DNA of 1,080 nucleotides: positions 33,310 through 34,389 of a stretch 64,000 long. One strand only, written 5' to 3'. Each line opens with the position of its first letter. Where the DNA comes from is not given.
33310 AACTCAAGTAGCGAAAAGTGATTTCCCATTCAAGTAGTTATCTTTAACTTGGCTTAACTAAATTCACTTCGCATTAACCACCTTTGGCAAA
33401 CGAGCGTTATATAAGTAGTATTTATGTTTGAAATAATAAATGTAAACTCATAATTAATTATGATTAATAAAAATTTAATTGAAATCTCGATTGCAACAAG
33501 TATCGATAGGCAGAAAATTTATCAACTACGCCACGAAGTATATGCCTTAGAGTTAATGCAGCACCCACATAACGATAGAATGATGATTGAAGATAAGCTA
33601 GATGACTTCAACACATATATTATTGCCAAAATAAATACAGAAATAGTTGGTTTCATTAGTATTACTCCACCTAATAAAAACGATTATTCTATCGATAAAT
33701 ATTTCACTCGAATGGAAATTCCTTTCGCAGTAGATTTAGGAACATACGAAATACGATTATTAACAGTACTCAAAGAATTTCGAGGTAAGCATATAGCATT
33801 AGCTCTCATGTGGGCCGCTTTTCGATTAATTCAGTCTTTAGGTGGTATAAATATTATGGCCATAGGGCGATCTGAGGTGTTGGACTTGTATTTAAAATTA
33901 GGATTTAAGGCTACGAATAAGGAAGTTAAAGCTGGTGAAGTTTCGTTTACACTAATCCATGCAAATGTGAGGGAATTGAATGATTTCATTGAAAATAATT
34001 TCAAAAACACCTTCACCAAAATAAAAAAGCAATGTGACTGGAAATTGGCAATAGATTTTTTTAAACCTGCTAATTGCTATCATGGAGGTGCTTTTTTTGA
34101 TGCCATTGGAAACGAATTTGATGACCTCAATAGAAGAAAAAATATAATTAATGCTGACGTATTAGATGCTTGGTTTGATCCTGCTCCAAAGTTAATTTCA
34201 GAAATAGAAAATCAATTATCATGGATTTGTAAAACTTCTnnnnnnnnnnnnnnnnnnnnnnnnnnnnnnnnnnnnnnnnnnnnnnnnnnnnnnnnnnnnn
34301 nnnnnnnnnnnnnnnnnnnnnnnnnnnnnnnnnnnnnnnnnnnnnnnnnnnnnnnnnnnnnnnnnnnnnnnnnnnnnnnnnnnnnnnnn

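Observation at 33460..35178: Single-polypeptide fusion of a GNAT-like N-acyltransferase domain and a HisC/CobD-like PLP aminotransferase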

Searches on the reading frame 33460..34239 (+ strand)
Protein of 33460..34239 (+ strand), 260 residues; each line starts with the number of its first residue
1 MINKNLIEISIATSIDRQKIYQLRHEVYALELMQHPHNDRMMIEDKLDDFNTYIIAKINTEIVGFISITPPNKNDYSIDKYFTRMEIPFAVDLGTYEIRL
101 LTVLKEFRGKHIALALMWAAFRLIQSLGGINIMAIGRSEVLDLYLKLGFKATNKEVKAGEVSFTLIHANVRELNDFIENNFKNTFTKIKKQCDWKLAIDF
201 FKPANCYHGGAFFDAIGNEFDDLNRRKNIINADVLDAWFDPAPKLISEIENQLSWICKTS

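Call 82: search_dna_similar(query=window:33460-34239:+, collection=plasmids, mode=protein, max_evalue=0.001, max_rows=20)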
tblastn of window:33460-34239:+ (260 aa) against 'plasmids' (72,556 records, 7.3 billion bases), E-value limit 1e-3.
Records with a match: 11; places in all: 11; records where one place covers at least 80% of the query: 8.
Best place of each record, by identity: <60% 11.
By first word of the organism name: Streptomyces 8; Bacillus 2; Cytobacillus 1.
By predicted mobility (MOB-suite, as given by PLSDB): non-mobilizable 7; mobilizable 2; conjugative 2.
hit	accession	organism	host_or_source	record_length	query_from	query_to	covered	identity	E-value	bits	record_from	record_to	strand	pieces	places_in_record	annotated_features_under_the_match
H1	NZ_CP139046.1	Streptomyces sp. KN37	whole organism,Kanas soil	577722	5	260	98%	39.7%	5e-56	200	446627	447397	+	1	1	histidinol-phosphate transaminase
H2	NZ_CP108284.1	Streptomyces atratus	-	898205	7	260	98%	39.8%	4e-53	191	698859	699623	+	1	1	histidinol-phosphate transaminase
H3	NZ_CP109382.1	Streptomyces atratus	-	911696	7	260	98%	39.8%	4e-53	191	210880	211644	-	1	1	histidinol-phosphate transaminase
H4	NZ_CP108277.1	Streptomyces atratus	-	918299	7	260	98%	39.8%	4e-53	191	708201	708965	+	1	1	histidinol-phosphate transaminase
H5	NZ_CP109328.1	Streptomyces sp. NBC_01591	-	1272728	7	260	98%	39.5%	8e-56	199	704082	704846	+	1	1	none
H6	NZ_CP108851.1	Streptomyces sp. NBC_00842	-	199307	7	260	98%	38.8%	5e-58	206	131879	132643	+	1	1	histidinol-phosphate transaminase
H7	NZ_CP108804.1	Streptomyces sp. NBC_00873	-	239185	7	260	98%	38.8%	5e-58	206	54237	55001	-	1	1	histidinol-phosphate transaminase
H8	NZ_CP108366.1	Streptomyces sp. NBC_01340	-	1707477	7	260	98%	36.9%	4e-55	197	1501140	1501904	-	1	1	none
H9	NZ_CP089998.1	Cytobacillus spongiae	sponge,Pure culture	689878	7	150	55%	29.7%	1e-9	66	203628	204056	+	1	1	aminotransferase class V-fold PLP-dependent enzyme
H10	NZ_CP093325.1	Bacillus sp. N5-665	whole organism,peat soil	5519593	18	163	56%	26.8%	2e-4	50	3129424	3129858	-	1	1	none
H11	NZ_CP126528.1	Bacillus toyonensis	bacterial isolate,semidesertic area ...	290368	18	163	56%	25.5%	1e-5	53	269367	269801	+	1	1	aminotransferase class V-fold PLP-dependent enzyme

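Call 83: get_annotated_region(hit=H11, flank=5000)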
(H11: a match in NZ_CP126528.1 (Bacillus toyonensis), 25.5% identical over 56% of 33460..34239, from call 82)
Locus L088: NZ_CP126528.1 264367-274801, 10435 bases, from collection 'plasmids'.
description: Bacillus toyonensis strain Puebla_S2 plasmid unnamed1, complete sequence
organism: Bacillus toyonensis (NCBI taxid 155322)
taxonomy: Bacteria; Bacillota; Bacilli; Bacillales; Bacillaceae; Bacillus; Bacillus toyonensis
host: -; source: bacterial isolate,semidesertic area with dry sandy soils, around 15 cm from the trunk of a lemon tree (5 cm ...; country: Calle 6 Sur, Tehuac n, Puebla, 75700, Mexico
typing (MOB-suite, as given by PLSDB): conjugative; replicon rep_cluster_1869; relaxase MOBP; mating-pair formation MPF_T
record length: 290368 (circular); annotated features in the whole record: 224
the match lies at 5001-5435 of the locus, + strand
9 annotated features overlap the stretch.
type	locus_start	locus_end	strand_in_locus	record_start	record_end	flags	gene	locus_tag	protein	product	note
CDS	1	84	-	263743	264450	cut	-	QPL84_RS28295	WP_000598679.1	response regulator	GO:0000160 - phosphorelay signal transduction system [Evidence IEA]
CDS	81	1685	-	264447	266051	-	-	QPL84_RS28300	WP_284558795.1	sensor histidine kinase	-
CDS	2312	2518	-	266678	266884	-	-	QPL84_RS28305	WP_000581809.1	hypothetical protein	-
CDS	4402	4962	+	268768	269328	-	-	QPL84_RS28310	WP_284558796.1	glycerol-3-phosphate acyltransferase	GO:0008654 - phospholipid biosynthetic process [Evidence IEA]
CDS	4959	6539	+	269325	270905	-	-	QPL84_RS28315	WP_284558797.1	aminotransferase class V-fold PLP-dependent enzyme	-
CDS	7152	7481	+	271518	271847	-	-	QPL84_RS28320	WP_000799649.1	Lrp/AsnC ligand binding domain-containing protein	-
CDS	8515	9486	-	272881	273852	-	-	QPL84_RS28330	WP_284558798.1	DUF4046 domain-containing protein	-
CDS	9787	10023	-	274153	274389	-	-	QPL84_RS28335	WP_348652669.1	WxL domain-containing protein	-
CDS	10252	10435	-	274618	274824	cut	-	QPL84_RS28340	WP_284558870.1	metalloregulator ArsR/SmtB family transcription factor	GO:0006355 - regulation of DNA-templated transcription [Evidence IEA]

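Call 84: get_annotated_region(hit=H9, flank=5000)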
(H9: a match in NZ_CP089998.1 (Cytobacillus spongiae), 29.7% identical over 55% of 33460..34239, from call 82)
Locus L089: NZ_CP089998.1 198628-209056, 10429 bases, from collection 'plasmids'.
description: Cytobacillus spongiae strain CY-G plasmid unnamed, complete sequence
organism: Cytobacillus spongiae (NCBI taxid 2901381)
taxonomy: Bacteria; Bacillota; Bacilli; Bacillales; Bacillaceae; Cytobacillus; Cytobacillus spongiae
host: -; source: sponge,Pure culture; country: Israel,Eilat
typing (MOB-suite, as given by PLSDB): non-mobilizable
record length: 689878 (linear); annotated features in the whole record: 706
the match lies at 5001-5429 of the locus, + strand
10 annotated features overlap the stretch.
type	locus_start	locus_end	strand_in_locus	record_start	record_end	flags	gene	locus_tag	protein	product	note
CDS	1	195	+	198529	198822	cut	-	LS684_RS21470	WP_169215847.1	TIGR04104 family putative zinc finger protein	-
CDS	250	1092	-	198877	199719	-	-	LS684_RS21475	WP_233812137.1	glycerophosphodiester phosphodiesterase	-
CDS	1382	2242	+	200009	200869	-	-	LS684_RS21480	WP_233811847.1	hypothetical protein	-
CDS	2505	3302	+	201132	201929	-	-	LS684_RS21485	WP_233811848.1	alpha/beta hydrolase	-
CDS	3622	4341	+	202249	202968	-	-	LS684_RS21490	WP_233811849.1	TIGR02206 family membrane protein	-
CDS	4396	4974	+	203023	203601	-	-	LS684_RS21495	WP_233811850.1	glycerol-3-phosphate acyltransferase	GO:0006654 - phosphatidic acid biosynthetic process [Evidence IEA]; GO:0008654 - phospholipid biosynthetic process ...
CDS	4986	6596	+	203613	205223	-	-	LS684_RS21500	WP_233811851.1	aminotransferase class V-fold PLP-dependent enzyme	-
CDS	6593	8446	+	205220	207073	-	-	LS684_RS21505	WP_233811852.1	LTA synthase family protein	-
CDS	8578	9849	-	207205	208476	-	-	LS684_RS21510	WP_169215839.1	ATP-binding protein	-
CDS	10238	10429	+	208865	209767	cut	-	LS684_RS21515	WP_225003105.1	YitT family protein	-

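Call 85: get_annotated_region(hit=H6, flank=8000)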
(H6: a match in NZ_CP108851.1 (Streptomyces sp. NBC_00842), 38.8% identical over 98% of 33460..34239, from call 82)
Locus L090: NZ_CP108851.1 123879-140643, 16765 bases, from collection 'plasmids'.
description: Streptomyces sp. NBC_00842 plasmid unnamed1, complete sequence
organism: Streptomyces sp. NBC_00842 (NCBI taxid 2975848)
taxonomy: Bacteria; Actinomycetota; Actinomycetes; Kitasatosporales; Streptomycetaceae; Streptomyces; Streptomyces sp. NBC 00842
host: -; source: -; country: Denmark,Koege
typing (MOB-suite, as given by PLSDB): non-mobilizable
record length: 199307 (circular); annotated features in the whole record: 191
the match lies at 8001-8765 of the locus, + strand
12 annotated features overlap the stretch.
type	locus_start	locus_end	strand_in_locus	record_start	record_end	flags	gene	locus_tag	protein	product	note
CDS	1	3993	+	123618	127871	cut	-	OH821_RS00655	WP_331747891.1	trypsin-like peptidase domain-containing protein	-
CDS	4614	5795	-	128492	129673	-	-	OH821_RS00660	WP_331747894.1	ParB/RepB/Spo0J family partition protein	GO:0007059 - chromosome segregation [Evidence IEA]; GO:0000910 - cytokinesis [Evidence IEA]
CDS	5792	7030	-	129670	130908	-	-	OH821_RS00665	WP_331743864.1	ParA family protein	-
CDS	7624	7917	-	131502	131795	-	-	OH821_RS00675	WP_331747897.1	hypothetical protein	-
CDS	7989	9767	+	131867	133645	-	-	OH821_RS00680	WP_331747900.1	histidinol-phosphate transaminase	GO:0000105 - histidine biosynthetic process [Evidence IEA]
CDS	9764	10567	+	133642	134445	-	-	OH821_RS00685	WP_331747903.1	phosphatidate cytidylyltransferase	-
CDS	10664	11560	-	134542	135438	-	-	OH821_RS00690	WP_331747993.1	aminoglycoside phosphotransferase family protein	GO:0016310 - phosphorylation [Evidence IEA]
CDS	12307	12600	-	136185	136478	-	-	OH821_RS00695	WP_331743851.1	hypothetical protein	-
CDS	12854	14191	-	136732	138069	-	-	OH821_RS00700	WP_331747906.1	cell wall protein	-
CDS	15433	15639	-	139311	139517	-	-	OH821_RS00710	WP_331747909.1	hypothetical protein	-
CDS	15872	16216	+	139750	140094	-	-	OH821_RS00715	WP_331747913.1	hypothetical protein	-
CDS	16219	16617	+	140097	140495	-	-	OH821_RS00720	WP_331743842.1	DUF6233 domain-containing protein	-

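Call 87: get_annotated_region(hit=H1, flank=6000)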
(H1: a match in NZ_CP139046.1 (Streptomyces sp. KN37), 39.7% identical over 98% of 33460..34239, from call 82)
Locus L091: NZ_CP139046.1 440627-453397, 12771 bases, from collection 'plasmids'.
description: Streptomyces sp. KN37 plasmid unnamed2, complete sequence
organism: Streptomyces sp. KN37 (NCBI taxid 3090667)
taxonomy: Bacteria; Actinomycetota; Actinomycetes; Kitasatosporales; Streptomycetaceae; Streptomyces; Streptomyces sp. KN37
host: -; source: whole organism,Kanas soil; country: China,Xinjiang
typing (MOB-suite, as given by PLSDB): non-mobilizable
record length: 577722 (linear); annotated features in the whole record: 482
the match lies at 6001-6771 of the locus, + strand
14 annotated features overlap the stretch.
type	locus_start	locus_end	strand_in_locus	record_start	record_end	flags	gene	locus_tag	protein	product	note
CDS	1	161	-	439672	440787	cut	-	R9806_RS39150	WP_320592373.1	molybdopterin cofactor-binding domain-containing protein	-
CDS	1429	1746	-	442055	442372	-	-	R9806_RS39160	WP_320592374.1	2Fe-2S iron-sulfur cluster-binding protein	-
CDS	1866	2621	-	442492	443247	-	-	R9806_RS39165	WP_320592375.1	FAD binding domain-containing protein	-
CDS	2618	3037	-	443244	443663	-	-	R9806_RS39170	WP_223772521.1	nuclear transport factor 2 family protein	-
CDS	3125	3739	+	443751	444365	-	-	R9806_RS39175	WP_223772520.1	TetR/AcrR family transcriptional regulator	GO:0006355 - regulation of DNA-templated transcription [Evidence IEA]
CDS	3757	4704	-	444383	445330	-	-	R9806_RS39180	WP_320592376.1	IS5 family transposase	-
CDS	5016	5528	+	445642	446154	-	-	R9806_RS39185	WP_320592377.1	tRNA-dependent cyclodipeptide synthase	-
CDS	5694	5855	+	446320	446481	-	-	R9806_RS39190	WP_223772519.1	hypothetical protein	-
CDS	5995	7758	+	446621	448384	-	-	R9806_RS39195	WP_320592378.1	histidinol-phosphate transaminase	GO:0000105 - histidine biosynthetic process [Evidence IEA]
CDS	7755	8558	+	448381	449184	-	-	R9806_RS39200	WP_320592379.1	phosphatidate cytidylyltransferase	-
CDS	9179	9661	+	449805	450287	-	-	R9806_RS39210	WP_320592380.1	DapH/DapD/GlmU-related protein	-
CDS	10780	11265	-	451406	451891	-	-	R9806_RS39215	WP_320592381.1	DUF1801 domain-containing protein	-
CDS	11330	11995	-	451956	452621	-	-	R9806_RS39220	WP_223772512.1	glyoxalase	-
CDS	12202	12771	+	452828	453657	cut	-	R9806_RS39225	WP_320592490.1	IS5 family transposase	-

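Call 88: get_annotated_region(hit=H2, flank=6000)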
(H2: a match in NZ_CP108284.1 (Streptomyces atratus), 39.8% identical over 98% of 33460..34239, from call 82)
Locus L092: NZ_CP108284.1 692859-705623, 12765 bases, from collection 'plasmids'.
description: Streptomyces atratus strain NBC_00041 plasmid unnamed1, complete sequence
organism: Streptomyces atratus (NCBI taxid 1893)
taxonomy: Bacteria; Actinomycetota; Actinomycetes; Kitasatosporales; Streptomycetaceae; Streptomyces; Streptomyces atratus
host: -; source: -; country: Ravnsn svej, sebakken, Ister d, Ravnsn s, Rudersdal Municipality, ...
typing (MOB-suite, as given by PLSDB): non-mobilizable
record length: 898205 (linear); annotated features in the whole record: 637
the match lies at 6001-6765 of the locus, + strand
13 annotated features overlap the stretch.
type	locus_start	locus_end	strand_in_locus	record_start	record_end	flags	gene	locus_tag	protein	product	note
CDS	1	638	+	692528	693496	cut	-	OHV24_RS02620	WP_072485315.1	aldo/keto reductase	-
CDS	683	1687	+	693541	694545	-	-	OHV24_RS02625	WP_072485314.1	NAD-dependent epimerase/dehydratase family protein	-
CDS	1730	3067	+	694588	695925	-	-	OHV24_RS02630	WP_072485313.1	activator-dependent family glycosyltransferase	-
CDS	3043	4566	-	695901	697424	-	-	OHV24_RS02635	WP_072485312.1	PH domain-containing protein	-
CDS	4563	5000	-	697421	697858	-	-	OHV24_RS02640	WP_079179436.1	PH domain-containing protein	-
CDS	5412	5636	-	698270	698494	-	-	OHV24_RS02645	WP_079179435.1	hypothetical protein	-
CDS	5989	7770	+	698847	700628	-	-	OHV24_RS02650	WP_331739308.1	histidinol-phosphate transaminase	GO:0000105 - histidine biosynthetic process [Evidence IEA]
CDS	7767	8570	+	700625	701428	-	-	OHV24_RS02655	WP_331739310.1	phosphatidate cytidylyltransferase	-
CDS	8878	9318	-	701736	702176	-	-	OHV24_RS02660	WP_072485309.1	transposase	GO:0006313 - DNA transposition [Evidence IEA]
CDS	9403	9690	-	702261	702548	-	-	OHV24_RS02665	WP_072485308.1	antibiotic biosynthesis monooxygenase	-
CDS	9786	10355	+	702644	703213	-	-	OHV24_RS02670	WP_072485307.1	TetR/AcrR family transcriptional regulator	-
CDS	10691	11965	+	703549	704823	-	-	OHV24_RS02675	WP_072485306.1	sulfite oxidase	-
CDS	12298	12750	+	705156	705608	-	-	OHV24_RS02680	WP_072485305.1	DUF5707 domain-containing protein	-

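Call 89: get_annotated_region(hit=H8, flank=6000)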
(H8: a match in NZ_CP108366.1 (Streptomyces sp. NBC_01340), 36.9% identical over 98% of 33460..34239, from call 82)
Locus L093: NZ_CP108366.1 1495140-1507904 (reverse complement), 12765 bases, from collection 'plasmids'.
description: Streptomyces sp. NBC_01340 plasmid unnamed1, complete sequence
organism: Streptomyces sp. NBC_01340 (NCBI taxid 2903830)
taxonomy: Bacteria; Actinomycetota; Actinomycetes; Kitasatosporales; Streptomycetaceae; Streptomyces; Streptomyces sp. NBC 01340
host: -; source: -; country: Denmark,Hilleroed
typing (MOB-suite, as given by PLSDB): mobilizable; replicon rep_cluster_1879,rep_cluster_1910; relaxase MOBP
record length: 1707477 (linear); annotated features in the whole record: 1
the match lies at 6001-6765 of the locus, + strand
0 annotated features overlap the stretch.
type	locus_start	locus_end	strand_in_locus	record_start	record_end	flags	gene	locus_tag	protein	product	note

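Call 90: search_protein_families(library=pfam, proteins=[L090:7989-9764:+, L090:9764-10564:+, L088:4402-4959:+, L088:4959-6536:+, L089:4986-6593:+, L089:4396-4971:+, L089:6593-8443:+, L089:3622-4338:+], max_evalue=0.001)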
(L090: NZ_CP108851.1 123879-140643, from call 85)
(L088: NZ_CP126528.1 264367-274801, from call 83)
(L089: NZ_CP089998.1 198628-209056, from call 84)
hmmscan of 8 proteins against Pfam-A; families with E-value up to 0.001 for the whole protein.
L090:7989-9764:+ (592 aa): 1 family
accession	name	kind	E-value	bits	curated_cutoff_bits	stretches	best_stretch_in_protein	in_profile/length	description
PF00155.27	Aminotran_1_2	-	1.8e-34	120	19.7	1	251-562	31-359/361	Aminotransferase class I and II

L090:9764-10564:+ (267 aa): 1 family
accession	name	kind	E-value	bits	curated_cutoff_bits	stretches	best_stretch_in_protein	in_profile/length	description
PF01148.25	CTP_transf_1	-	3.2e-31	109.6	24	1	32-265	2-259/264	Cytidylyltransferase family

L088:4402-4959:+ (186 aa): 1 family
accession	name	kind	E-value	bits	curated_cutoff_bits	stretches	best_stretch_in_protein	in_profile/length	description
PF02660.20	G3P_acyltransf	-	1.1e-37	130.1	24.1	1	12-182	1-159/164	Glycerol-3-phosphate acyltransferase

L088:4959-6536:+ (526 aa): 3 families
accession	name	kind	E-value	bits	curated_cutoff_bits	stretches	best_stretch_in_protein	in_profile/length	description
PF13444.12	Acetyltransf_5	-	3.6e-09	37.7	22.4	1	20-112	1-100/102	Acetyltransferase (GNAT) domain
PF21926.2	FeeM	-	4.8e-08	33.4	27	1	17-150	2-141/158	N-acyl amino acid synthase FeeM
PF00266.25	Aminotran_5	-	9.5e-07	28.5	21.5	1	200-354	30-190/371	Aminotransferase class-V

L089:4986-6593:+ (536 aa): 6 families
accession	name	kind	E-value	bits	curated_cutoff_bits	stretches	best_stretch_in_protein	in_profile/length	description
PF00266.25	Aminotran_5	-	2.6e-10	40.3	21.5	1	214-391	34-217/371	Aminotransferase class-V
PF21926.2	FeeM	-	4.6e-08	33.4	27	1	20-153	2-142/158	N-acyl amino acid synthase FeeM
PF13673.13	Acetyltransf_10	-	1.8e-07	31.6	23.6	1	41-166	20-126/128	Acetyltransferase (GNAT) domain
PF13444.12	Acetyltransf_5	-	2.2e-06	28.7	22.4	1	23-114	1-100/102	Acetyltransferase (GNAT) domain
PF13527.13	Acetyltransf_9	-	1.1e-05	25.8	25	1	15-149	8-126/127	Acetyltransferase (GNAT) domain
PF00583.31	Acetyltransf_1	-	8.4e-05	23.3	20.7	1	33-147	17-116/116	Acetyltransferase (GNAT) family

L089:4396-4971:+ (192 aa): 1 family
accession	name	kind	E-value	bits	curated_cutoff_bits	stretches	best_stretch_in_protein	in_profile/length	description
PF02660.20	G3P_acyltransf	-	3.2e-34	118.8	24.1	1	14-184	1-159/164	Glycerol-3-phosphate acyltransferase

L089:6593-8443:+ (617 aa): 1 family
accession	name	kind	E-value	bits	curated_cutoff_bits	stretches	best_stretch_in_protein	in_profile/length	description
PF00884.28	Sulfatase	-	4.2e-38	131.8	25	1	247-536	1-301/301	Sulfatase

L089:3622-4338:+ (239 aa): 1 family
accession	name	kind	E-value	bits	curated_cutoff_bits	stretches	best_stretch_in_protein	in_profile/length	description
PF14808.11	TMEM164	-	1.9e-54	184.9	25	1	12-223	1-217/217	TMEM164 family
